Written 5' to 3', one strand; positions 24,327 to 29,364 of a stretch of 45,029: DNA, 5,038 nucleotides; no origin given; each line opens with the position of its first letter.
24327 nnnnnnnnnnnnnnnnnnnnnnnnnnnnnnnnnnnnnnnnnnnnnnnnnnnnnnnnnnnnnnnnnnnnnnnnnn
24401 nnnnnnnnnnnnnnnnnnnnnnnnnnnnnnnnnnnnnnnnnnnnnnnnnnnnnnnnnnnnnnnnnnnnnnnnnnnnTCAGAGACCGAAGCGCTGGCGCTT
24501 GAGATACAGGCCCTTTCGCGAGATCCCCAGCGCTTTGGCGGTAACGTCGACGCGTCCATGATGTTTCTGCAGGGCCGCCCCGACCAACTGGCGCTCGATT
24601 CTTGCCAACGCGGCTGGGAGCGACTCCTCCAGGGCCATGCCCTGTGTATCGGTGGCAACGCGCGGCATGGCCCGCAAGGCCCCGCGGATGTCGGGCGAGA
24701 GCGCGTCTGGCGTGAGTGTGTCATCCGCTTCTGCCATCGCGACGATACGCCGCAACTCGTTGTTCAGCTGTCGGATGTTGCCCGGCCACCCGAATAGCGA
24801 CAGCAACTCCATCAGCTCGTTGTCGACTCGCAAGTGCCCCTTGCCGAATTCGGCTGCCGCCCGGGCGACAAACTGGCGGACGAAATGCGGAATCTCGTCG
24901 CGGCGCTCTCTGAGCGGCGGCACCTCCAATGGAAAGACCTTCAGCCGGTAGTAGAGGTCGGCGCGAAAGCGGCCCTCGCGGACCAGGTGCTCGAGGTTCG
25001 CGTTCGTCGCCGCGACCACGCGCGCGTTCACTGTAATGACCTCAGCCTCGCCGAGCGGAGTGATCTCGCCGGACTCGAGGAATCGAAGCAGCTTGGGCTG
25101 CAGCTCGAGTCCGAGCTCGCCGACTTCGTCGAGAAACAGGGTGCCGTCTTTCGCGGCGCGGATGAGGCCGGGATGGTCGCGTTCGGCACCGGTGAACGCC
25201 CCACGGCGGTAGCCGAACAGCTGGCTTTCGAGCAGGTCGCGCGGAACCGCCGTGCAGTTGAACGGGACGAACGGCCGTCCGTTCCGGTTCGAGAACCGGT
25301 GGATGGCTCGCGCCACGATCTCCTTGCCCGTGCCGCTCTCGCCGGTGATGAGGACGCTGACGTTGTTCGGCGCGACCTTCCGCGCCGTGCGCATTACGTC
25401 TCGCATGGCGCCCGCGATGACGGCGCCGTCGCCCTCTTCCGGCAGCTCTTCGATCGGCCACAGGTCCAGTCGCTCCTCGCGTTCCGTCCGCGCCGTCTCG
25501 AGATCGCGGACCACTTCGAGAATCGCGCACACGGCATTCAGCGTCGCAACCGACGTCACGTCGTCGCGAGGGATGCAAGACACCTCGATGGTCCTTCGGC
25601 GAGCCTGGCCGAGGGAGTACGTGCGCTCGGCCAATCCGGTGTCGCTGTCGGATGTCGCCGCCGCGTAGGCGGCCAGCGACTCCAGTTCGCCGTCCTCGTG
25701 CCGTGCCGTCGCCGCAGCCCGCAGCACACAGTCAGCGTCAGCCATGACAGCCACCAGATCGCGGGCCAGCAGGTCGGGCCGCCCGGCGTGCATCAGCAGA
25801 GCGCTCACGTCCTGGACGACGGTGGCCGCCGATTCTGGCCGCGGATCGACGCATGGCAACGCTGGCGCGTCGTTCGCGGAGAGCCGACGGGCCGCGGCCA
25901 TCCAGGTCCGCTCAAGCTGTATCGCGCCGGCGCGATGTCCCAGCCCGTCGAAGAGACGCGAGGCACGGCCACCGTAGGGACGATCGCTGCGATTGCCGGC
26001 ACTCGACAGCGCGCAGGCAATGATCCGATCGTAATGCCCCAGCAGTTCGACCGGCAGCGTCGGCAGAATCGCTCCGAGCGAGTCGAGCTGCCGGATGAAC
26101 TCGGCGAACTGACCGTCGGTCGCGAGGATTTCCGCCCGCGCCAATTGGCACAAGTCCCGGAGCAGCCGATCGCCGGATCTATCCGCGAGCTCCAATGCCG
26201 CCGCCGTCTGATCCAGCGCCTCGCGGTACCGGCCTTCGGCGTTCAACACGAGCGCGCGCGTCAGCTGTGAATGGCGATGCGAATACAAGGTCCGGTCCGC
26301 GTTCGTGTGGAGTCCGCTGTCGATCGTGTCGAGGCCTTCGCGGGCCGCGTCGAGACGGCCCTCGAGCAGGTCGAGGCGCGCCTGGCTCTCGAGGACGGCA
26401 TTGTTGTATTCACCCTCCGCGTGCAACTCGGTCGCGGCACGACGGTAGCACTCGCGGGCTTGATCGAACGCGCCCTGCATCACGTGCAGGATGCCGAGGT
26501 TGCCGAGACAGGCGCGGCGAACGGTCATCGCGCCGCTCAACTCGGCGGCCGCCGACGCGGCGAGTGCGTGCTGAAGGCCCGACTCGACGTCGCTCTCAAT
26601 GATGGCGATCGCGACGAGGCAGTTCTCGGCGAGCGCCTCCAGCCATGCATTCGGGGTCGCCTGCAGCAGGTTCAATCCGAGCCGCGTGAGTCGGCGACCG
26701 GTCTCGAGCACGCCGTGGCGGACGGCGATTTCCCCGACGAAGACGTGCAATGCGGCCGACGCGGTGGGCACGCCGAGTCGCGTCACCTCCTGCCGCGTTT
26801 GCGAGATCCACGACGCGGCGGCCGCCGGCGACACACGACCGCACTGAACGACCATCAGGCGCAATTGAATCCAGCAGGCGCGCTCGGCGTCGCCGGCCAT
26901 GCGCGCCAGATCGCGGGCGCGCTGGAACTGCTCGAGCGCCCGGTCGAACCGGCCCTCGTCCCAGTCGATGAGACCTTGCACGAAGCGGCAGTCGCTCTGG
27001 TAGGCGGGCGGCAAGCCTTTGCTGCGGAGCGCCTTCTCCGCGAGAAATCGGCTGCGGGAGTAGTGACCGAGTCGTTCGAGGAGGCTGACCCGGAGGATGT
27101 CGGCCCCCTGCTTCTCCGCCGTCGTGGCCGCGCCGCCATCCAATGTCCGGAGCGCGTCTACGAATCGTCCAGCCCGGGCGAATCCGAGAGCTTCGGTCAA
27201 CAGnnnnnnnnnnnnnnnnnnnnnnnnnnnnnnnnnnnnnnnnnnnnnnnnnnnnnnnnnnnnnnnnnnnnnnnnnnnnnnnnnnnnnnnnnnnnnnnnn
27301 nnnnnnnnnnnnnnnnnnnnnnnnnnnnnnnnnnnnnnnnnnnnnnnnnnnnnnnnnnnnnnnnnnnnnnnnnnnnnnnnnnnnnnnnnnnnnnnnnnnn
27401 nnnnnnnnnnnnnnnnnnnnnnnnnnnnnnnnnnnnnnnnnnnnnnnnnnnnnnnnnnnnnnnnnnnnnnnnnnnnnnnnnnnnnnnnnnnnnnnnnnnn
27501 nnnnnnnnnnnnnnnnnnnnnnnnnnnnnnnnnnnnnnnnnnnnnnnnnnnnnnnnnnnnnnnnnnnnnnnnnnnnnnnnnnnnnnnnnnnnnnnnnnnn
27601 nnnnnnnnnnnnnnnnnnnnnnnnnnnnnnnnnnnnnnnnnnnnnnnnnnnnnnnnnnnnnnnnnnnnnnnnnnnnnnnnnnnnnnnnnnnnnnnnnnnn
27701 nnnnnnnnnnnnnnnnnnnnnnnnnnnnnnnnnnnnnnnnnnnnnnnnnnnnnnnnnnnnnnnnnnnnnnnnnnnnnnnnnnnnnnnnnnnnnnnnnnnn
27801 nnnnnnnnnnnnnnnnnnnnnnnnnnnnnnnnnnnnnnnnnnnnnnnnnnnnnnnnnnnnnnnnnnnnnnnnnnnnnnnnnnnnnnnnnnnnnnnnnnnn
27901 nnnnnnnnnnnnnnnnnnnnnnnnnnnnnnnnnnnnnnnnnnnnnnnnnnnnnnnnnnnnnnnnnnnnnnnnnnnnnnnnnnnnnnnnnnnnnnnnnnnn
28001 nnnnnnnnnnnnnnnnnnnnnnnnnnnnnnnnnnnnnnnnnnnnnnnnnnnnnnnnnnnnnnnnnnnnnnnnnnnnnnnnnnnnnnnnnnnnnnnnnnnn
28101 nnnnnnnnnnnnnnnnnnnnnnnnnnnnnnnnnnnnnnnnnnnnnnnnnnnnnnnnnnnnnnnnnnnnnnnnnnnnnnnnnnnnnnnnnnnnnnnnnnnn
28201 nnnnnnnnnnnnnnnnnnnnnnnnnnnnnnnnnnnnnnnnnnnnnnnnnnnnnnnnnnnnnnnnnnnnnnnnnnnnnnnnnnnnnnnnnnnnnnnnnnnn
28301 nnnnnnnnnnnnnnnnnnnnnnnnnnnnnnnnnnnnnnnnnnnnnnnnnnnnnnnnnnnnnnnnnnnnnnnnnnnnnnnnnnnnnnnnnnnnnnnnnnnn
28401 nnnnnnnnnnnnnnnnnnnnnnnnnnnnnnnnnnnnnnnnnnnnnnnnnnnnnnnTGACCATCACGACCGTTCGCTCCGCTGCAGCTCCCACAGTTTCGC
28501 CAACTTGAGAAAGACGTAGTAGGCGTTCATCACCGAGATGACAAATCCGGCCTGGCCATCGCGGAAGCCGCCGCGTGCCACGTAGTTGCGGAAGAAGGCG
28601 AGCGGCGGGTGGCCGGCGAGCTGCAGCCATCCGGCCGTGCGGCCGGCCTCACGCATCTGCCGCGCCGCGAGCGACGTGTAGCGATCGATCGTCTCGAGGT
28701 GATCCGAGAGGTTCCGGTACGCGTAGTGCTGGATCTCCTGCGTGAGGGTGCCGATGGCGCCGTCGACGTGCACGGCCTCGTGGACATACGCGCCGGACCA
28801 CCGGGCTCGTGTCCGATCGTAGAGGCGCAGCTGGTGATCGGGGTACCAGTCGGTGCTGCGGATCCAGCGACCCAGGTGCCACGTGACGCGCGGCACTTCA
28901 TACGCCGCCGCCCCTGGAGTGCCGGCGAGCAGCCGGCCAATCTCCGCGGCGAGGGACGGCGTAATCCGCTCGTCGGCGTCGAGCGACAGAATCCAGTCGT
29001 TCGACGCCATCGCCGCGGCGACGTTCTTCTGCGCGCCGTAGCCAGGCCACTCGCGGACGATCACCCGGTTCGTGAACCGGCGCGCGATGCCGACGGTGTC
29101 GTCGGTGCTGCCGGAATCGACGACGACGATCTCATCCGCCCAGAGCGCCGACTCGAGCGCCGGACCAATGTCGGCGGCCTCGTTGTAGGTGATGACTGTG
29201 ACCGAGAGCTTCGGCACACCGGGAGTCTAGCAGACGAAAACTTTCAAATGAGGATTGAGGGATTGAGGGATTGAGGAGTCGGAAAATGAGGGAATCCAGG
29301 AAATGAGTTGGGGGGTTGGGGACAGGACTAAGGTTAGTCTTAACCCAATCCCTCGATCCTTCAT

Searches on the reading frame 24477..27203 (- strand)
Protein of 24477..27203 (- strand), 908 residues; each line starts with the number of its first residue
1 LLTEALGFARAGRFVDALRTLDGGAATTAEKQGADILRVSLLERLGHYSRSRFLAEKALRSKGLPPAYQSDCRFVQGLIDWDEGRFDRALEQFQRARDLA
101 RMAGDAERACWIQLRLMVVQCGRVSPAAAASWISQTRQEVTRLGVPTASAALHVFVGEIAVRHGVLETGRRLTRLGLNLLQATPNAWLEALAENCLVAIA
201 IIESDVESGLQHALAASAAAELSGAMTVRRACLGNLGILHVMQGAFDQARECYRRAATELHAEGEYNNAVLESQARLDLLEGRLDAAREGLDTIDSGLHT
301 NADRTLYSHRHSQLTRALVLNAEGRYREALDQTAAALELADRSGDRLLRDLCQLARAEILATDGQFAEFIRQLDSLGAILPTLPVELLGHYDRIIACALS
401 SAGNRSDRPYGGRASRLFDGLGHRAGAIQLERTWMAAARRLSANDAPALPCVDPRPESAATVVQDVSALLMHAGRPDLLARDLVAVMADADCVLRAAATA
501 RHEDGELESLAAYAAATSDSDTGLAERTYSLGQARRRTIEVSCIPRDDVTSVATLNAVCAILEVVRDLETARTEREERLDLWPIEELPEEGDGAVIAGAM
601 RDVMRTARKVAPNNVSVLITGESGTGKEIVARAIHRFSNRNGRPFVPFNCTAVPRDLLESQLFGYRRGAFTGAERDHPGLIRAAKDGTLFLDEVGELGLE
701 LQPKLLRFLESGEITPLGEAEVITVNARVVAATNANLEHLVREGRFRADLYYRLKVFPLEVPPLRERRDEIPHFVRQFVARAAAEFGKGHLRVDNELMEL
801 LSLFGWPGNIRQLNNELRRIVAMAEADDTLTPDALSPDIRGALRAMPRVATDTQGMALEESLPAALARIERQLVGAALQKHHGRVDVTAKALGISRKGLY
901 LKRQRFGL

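Call 73: search_protein_families(library=pfam, proteins=[window:24477-27203:-], max_evalue=0.0001)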
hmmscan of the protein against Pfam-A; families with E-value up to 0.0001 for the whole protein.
window:24477-27203:- (908 aa): 10 families
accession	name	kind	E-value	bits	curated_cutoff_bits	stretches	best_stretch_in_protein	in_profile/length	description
PF00158.32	Sigma54_activat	-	5.1e-66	221.9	20.2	1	599-759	7-167/168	Sigma-54 interaction domain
PF14532.12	Sigma54_activ_2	-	5.6e-19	69.2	25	1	600-764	7-138/138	Sigma-54 interaction domain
PF25601.1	AAA_lid_14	-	1.9e-17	63.3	27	1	765-842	1-77/87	AAA+ ATPase lid domain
PF02954.25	HTH_8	-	7.1e-09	35.7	22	1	866-906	2-42/42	Bacterial regulatory protein, Fis family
PF07719.23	TPR_2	-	2.2e-08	34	27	0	233-257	4-28/34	Tetratricopeptide repeat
PF07728.20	AAA_5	-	1.1e-07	32.3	22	1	617-735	2-123/139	AAA domain (dynein-related subfamily)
PF00515.34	TPR_1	-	2e-07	31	27.8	0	232-256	3-27/34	Tetratricopeptide repeat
PF07724.20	AAA_2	-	1.7e-06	28.6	27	1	615-744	4-134/166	AAA domain (Cdc48 subfamily)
PF13424.12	TPR_12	-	3.4e-06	27.6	30.1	0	191-256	4-71/77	Tetratricopeptide repeat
PF01078.27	Mg_chelatase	-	1.5e-05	25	20.3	0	672-734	93-157/207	Magnesium chelatase, subunit ChlI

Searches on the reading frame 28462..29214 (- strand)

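Call 73: search_protein_families(library=pfam, proteins=[window:28462-29214:-], max_evalue=0.0001)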
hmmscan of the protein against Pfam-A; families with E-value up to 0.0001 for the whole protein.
window:28462-29214:- (250 aa): 2 families
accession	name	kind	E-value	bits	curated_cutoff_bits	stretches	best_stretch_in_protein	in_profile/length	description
PF00535.33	Glycos_transf_2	-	1.1e-20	74.7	23.3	1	4-139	1-144/168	Glycosyl transferase family 2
PF13704.12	Glyco_tranf_2_4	-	9.6e-05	23.2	27.5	0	23-84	16-84/98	Glycosyl transferase family 2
